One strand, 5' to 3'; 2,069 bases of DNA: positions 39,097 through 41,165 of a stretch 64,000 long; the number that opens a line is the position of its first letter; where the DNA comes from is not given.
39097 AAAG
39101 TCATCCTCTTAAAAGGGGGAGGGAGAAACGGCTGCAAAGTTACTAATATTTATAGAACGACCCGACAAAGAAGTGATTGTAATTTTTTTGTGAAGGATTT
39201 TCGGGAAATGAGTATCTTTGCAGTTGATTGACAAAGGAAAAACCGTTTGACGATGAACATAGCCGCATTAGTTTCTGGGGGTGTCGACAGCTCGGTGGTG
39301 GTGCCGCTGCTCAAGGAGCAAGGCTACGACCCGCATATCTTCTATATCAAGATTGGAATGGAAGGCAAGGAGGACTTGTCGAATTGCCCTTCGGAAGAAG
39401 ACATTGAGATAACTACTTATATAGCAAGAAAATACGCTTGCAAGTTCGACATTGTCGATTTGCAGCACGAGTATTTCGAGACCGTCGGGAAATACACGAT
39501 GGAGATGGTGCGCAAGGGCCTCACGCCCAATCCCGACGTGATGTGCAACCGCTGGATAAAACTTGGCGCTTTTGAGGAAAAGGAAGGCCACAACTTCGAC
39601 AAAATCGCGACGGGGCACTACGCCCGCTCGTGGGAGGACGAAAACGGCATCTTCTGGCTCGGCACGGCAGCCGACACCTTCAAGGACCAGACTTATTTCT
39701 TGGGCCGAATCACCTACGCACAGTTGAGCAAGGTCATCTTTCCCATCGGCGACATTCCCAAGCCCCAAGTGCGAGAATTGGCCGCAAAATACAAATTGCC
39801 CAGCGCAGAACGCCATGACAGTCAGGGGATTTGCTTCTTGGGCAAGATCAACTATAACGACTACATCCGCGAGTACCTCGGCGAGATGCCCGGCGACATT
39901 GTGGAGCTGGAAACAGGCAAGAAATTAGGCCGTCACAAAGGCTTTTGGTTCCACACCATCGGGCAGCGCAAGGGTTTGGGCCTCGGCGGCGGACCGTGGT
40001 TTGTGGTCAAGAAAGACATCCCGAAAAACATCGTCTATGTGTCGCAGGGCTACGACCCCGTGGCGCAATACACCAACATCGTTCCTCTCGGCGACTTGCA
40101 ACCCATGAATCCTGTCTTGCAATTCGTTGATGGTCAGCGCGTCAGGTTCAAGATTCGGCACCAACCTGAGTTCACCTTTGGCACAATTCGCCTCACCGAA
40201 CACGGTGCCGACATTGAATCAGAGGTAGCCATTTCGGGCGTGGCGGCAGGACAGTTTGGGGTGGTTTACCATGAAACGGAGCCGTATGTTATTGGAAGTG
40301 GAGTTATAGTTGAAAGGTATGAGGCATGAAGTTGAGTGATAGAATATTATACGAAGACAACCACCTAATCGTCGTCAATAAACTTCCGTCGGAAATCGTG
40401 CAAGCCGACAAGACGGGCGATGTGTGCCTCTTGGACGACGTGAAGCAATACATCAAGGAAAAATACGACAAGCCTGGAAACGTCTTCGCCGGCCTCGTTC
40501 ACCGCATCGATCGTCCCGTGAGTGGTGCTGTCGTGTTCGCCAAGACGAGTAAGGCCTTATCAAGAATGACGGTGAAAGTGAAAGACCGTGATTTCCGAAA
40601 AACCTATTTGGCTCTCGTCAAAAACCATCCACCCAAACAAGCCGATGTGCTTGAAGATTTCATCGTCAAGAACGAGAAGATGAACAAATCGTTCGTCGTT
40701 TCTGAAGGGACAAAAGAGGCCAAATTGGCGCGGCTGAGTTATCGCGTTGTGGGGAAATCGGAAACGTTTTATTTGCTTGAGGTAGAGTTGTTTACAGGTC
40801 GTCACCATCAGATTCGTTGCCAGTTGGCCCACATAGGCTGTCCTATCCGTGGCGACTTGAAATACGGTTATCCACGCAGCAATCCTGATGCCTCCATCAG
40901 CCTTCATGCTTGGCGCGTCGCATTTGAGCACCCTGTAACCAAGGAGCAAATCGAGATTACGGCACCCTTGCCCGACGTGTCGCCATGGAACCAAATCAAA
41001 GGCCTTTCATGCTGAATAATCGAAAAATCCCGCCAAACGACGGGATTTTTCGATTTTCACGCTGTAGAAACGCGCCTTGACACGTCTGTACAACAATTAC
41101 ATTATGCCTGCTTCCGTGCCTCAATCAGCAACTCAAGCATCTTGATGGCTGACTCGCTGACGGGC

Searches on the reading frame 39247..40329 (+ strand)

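Call 42: search_protein_families(library=pfam, proteins=[window:39247-40329:+], max_evalue=0.001)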
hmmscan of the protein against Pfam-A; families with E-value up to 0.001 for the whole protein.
window:39247-40329:+ (360 aa): 3 families
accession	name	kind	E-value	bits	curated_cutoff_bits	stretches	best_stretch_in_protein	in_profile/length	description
PF03054.22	tRNA_Me_trans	-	4.2e-58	196.8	20.6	1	3-200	1-202/202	tRNA methyl transferase HUP domain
PF20259.3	tRNA_Me_trans_M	-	2.3e-25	88.4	27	1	205-267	2-66/66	tRNA methyl transferase PRC-barrel domain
PF20258.4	tRNA_Me_trans_C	-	6.6e-07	30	20.6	1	297-354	21-77/77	Aminomethyltransferase beta-barrel domain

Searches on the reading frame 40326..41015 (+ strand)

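Call 42: search_protein_families(library=pfam, proteins=[window:40326-41015:+], max_evalue=0.001)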
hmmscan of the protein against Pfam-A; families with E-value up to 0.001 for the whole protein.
window:40326-41015:+ (229 aa): 1 family
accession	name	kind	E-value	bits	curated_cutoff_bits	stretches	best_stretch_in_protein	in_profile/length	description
PF00849.27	PseudoU_synth_2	-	5.8e-28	98.5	26.8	1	13-169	1-152/152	RNA pseudouridylate synthase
